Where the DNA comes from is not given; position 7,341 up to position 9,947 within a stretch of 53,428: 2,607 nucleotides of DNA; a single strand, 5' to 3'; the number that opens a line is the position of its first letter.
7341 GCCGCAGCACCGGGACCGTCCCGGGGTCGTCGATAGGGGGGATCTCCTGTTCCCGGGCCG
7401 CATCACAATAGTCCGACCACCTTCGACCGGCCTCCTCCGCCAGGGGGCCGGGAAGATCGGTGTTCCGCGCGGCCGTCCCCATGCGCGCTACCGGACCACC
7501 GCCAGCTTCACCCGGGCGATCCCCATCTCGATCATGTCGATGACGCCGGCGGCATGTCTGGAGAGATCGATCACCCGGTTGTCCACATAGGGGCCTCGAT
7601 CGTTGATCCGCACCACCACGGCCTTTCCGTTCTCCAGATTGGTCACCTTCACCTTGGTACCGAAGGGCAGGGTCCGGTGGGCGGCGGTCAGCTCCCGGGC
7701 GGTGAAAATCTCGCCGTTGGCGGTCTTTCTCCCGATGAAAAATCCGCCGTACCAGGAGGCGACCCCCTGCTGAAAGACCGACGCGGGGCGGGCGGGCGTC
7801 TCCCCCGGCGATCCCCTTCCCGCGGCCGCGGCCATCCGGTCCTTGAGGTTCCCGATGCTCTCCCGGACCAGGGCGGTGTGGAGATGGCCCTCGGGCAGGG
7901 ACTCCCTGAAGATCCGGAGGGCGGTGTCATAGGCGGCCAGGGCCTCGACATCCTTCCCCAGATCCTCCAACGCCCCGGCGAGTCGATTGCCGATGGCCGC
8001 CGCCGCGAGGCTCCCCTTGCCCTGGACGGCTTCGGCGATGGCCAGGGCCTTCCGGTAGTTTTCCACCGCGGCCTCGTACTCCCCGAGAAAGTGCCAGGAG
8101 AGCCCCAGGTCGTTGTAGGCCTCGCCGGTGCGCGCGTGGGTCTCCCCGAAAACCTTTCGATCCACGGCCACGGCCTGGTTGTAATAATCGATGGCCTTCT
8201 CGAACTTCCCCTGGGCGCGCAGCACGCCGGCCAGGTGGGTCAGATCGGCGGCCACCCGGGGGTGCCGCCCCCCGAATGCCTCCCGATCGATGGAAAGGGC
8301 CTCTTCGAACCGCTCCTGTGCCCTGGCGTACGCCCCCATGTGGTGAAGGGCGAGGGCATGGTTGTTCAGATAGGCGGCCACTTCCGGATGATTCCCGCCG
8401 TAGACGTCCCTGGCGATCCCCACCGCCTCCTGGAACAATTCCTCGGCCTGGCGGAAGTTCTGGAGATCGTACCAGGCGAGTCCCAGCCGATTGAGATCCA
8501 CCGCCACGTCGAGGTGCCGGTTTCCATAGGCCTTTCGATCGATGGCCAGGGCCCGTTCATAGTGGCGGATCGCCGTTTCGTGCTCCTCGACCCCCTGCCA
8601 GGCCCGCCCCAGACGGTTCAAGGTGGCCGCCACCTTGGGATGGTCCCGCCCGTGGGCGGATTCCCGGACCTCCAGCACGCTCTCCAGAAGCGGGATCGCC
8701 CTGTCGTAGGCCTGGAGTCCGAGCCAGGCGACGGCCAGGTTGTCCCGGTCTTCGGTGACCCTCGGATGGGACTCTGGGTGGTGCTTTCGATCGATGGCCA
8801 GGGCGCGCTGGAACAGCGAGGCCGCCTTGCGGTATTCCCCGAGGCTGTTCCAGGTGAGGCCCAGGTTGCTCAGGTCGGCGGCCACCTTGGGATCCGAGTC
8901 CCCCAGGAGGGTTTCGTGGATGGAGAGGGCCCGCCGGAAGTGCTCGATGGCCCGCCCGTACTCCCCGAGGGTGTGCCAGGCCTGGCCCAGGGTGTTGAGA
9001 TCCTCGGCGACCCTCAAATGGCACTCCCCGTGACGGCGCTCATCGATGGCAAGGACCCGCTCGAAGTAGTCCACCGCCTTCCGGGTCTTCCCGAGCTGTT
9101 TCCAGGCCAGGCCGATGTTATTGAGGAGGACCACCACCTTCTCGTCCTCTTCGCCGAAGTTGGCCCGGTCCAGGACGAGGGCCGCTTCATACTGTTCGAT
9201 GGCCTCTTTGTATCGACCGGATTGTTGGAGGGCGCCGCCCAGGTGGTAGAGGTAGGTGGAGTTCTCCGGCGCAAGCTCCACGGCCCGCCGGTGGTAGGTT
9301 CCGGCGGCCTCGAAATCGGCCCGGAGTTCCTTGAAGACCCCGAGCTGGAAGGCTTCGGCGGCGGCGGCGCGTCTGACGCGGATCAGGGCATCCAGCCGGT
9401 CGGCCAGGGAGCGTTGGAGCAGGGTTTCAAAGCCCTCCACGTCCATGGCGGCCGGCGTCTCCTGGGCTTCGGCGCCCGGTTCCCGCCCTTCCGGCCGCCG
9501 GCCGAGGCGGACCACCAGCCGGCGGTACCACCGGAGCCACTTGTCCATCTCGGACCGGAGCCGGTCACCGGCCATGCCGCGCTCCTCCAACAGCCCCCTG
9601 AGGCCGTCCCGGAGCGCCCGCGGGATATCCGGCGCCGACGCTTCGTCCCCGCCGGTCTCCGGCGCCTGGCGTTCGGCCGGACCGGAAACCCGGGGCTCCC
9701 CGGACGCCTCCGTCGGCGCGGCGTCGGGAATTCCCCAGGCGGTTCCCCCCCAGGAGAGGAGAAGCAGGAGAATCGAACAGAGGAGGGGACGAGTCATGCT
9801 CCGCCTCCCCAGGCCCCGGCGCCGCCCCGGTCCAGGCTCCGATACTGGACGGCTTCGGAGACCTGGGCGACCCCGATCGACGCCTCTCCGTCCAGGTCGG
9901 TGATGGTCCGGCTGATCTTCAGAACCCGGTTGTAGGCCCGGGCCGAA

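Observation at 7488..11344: TPR-array/RlpA-DPBB fusion protein translationally coupled to a ComM/YifB Mg-chelatase-like ATPase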

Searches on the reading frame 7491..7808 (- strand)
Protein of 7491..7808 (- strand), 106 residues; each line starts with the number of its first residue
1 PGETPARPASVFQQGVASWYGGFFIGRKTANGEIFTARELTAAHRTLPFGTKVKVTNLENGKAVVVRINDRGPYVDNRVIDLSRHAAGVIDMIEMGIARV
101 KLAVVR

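Call 16: search_solved_structures(query=window:7491-7808:-, max_evalue=0.001, show_alignments=3)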
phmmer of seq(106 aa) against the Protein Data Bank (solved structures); distinct sequences matched with E-value up to 0.001: 2.
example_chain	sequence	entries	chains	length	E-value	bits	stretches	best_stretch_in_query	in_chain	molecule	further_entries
4avr_A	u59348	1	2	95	9.7e-27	96.5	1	14-102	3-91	PA4485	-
8kea_A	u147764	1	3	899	2.3e-15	59.9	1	16-105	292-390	hub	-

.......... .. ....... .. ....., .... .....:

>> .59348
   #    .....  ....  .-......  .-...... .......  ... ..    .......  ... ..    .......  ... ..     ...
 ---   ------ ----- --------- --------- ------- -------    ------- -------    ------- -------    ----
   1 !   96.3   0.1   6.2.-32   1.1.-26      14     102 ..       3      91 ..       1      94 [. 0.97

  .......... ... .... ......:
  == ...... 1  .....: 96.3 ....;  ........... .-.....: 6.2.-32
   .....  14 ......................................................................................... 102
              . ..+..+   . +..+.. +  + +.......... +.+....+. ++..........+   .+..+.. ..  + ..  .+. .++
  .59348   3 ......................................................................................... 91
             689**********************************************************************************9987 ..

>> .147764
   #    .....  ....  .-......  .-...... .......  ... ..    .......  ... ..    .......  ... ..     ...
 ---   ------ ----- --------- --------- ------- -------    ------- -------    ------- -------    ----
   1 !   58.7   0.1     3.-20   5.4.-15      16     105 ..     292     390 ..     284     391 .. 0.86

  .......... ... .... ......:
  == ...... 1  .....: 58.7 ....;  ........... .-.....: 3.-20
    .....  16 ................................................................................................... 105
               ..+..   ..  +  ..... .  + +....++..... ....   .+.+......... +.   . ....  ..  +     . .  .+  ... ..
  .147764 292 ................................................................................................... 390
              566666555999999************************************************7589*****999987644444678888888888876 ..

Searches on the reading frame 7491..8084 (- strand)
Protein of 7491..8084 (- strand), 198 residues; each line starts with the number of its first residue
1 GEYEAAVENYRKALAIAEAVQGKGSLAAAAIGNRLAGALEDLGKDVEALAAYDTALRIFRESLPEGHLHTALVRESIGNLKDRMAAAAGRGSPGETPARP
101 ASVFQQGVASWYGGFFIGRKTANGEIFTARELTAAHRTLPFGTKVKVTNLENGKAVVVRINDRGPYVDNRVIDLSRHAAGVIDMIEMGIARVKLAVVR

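Call 10: find_homologous_proteins(query=window:7491-8084:-, max_evalue=0.00001)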
Query seq(198 aa) (198 aa): 7982 proteins with E <= 0.00001 among 8000 candidates; the best 120 are listed.
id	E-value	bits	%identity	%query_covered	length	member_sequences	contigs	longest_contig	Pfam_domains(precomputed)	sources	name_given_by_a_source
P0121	6.4e-68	246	55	47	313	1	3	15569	PF03330.25,PF00967.24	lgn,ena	-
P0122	1.7e-56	209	60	47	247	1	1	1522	PF03330.25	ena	-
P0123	8.4e-56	207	63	47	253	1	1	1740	PF03330.25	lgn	-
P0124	2.7e-55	205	60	47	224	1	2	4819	PF03330.25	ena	-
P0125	3.1e-55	205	53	58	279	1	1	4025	PF03330.25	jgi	jgi:rare lipoprotein A (peptidoglycan hydrolase)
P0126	3.2e-55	205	59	47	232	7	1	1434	PF03330.25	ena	-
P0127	6.8e-54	201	57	47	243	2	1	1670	PF03330.25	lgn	-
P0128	1.5e-52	196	57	47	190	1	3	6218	PF03330.25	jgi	-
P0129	7.9e-52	194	57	47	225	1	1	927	PF03330.25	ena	-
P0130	1.3e-49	187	57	47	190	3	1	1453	PF03330.25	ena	-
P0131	4.1e-47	179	58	47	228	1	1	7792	PF03330.25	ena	-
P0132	2.6e-35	140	-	-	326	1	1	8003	PF03330.25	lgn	-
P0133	8.5e-35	138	66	52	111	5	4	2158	PF03330.25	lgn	-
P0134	1.3e-34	138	74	47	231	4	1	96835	PF05036.19,PF03330.25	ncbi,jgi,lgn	jgi:rare lipoprotein A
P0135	2.2e-34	137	66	51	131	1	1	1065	PF03330.25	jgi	jgi:rare lipoprotein A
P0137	6.1e-34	136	68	47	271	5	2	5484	PF05036.19,PF03330.25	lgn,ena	-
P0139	1.1e-33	135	74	45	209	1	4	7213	PF03330.25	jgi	jgi:rare lipoprotein A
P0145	4.7e-33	133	69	46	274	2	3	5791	PF05036.19,PF03330.25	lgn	-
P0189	1.0e-31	128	66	47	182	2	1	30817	PF03330.25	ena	-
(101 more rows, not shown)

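Call 46: list_cluster_members(proteins=[P0134, P0139, P0137, P0145, P0189, P0241, P0253, P0258])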
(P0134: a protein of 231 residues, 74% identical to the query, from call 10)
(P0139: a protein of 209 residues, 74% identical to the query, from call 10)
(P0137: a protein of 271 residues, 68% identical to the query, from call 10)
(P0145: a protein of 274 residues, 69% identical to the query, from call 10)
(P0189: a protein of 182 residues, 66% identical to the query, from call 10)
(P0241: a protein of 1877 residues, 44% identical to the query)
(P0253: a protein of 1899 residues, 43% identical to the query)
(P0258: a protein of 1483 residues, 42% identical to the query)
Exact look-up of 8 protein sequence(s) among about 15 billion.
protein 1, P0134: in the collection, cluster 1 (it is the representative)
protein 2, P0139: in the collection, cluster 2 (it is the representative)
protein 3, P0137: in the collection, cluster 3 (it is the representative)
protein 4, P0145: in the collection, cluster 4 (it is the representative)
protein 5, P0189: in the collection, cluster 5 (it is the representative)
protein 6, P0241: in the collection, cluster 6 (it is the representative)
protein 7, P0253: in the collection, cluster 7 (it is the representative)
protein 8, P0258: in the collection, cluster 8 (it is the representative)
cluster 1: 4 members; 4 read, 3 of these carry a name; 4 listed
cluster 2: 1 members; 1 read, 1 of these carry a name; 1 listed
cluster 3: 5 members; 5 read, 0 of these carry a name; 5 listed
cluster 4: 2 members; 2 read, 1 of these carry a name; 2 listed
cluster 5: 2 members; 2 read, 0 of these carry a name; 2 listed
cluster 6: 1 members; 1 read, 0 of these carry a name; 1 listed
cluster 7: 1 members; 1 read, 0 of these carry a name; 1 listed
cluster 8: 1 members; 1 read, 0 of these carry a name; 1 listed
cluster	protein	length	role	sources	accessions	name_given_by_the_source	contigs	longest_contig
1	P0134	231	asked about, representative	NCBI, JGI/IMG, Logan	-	rare lipoprotein A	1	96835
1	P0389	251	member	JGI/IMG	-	rare lipoprotein A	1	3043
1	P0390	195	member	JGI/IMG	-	rare lipoprotein A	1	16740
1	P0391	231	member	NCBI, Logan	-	-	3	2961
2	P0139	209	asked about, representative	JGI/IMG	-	rare lipoprotein A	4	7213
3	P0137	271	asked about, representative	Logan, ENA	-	-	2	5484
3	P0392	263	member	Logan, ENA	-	-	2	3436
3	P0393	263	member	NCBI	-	-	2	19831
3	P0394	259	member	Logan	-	-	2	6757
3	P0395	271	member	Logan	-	-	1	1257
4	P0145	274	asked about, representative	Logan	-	-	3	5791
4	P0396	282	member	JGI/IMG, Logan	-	rare lipoprotein A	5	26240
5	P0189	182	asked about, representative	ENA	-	-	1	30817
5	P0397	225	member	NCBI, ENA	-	-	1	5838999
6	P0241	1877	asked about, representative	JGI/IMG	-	-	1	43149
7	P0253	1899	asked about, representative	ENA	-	-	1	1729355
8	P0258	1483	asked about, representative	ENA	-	-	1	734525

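Call 47: find_encoding_contigs(protein=P0134, flank=6000, max_places=3)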
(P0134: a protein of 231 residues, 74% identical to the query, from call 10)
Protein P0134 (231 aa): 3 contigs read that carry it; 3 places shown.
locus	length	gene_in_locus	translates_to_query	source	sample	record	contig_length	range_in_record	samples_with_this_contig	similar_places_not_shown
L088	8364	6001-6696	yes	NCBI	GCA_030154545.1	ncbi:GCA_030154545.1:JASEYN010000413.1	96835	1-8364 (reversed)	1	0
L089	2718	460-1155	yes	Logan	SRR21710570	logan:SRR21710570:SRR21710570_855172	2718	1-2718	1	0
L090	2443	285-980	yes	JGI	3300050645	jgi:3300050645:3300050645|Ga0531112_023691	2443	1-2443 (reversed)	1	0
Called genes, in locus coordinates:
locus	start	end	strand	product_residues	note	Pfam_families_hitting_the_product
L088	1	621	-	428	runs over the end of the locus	PF22564:HAAS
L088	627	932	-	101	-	PF03551:PadR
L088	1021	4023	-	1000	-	PF02463:SMC_N (faint), PF13476:AAA_23, PF13555:AAA_29 (weak), PF13558:SbcC_Walker_B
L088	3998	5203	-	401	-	PF00149:Metallophos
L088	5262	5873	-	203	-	PF00258:Flavodoxin_1, PF03358:FMN_red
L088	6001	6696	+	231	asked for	PF03330:DPBB_1, PF05036:SPOR (weak)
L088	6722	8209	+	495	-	PF07969:Amidohydro_3, PF01979:Amidohydro_1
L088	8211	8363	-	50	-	?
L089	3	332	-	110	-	?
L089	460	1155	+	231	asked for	PF03330:DPBB_1, PF05036:SPOR (weak)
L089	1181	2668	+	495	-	PF07969:Amidohydro_3, PF01979:Amidohydro_1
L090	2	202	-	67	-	?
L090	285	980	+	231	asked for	PF03330:DPBB_1, PF05036:SPOR (weak)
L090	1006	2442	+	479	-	?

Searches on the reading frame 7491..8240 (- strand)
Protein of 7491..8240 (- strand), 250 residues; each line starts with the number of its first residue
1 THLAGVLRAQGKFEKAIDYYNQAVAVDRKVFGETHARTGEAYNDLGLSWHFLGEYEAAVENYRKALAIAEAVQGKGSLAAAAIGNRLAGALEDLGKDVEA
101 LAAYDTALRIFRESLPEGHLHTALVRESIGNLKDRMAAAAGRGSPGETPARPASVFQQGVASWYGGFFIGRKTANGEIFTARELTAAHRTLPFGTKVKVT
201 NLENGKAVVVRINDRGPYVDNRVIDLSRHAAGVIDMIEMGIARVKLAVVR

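Call 59: search_dna_similar(query=window:7491-8240:-, collection=plasmids, mode=protein, max_rows=15)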
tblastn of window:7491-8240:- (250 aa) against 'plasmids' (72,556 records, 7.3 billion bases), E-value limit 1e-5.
Records with a match: 125; places in all: 151; records where one place covers at least 80% of the query: 0.
Best place of each record, by identity: 60-80% 1; <60% 124.
By first word of the organism name: Sphingobium 13; Bradyrhizobium 11; Caballeronia 10; Escherichia 8; Azospirillum 7; Sinorhizobium 6; Ensifer 6; Acinetobacter 5; Tolypothrix 4; Klebsiella 4; and 36 more.
By predicted mobility (MOB-suite, as given by PLSDB): non-mobilizable 93; mobilizable 20; conjugative 12.
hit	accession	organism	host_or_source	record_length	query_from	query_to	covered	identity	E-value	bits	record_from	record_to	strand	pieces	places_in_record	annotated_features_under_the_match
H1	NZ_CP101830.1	Pelagibacterium sp. H642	soil,desert land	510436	159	249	36%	65.9%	3e-26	114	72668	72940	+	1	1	none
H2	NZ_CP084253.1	Caballeronia sp. Sq4a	Anasa tristis,Cell culture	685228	138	249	45%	51.3%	3e-22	102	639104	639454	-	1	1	septal ring lytic transglycosylase RlpA family protein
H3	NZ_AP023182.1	Paraburkholderia sp. PGU19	Physopelta gutta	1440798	139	246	43%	50.9%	3e-22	102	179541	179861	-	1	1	record has no annotation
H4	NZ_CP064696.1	Bradyrhizobium sp. 184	Acmispon strigosus,cell culture,root ...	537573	130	249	48%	45.8%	2e-16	85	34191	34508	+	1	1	septal ring lytic transglycosylase RlpA family protein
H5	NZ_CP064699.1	Bradyrhizobium sp. 183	Acmispon strigosus,cell culture,root ...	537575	130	249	48%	45.8%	2e-16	85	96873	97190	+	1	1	septal ring lytic transglycosylase RlpA family protein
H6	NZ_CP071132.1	Caballeronia sp. M1242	Homo sapiens,ETA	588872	157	249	37%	58.1%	1e-22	103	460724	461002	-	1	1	septal ring lytic transglycosylase RlpA family protein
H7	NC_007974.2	Cupriavidus metallidurans CH34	-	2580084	128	246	48%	45.4%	5e-22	101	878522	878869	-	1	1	none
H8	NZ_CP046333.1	Cupriavidus metallidurans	sedimentation pond in a zinc factory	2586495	128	246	48%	45.4%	5e-22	101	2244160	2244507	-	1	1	none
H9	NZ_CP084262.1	Caballeronia sp. SL2Y3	Jalysus wickhami,Cell culture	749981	157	249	37%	57.0%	9e-22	100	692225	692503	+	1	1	septal ring lytic transglycosylase RlpA family protein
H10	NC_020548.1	Azoarcus sp. KH32C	-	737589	159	248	36%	57.8%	1e-24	109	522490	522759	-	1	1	septal ring lytic transglycosylase RlpA family protein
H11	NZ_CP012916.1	Azospirillum brasilense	Digitaria eriantha,microbe,root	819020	157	246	36%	57.8%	2e-23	105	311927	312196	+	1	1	septal ring lytic transglycosylase RlpA family protein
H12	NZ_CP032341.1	Azospirillum brasilense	soil sample,Agricultural field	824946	157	246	36%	57.8%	2e-23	105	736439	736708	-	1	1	septal ring lytic transglycosylase RlpA family protein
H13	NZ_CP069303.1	Shinella sp. PSBB067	monoisolate,Minnesota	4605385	159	249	36%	57.1%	3e-20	97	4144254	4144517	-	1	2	none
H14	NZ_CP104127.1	Sinorhizobium sp. M103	Phaseolus vulgaris,cell ...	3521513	162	249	35%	59.1%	3e-21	99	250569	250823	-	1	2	none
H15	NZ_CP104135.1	Sinorhizobium sp. C101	Phaseolus vulgaris,cell ...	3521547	162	249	35%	59.1%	3e-21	99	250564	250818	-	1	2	none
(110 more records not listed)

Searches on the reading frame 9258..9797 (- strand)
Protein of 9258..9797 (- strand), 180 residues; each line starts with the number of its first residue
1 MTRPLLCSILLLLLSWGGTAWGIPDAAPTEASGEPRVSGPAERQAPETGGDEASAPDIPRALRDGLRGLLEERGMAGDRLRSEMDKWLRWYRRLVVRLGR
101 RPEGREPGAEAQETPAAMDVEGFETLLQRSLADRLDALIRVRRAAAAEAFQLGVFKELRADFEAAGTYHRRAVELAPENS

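Call 38: find_homologous_proteins(query=window:9258-9797:-, max_evalue=0.001)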
Query seq(180 aa): 2022 candidates shared short words with the query, none scored E <= 0.001.
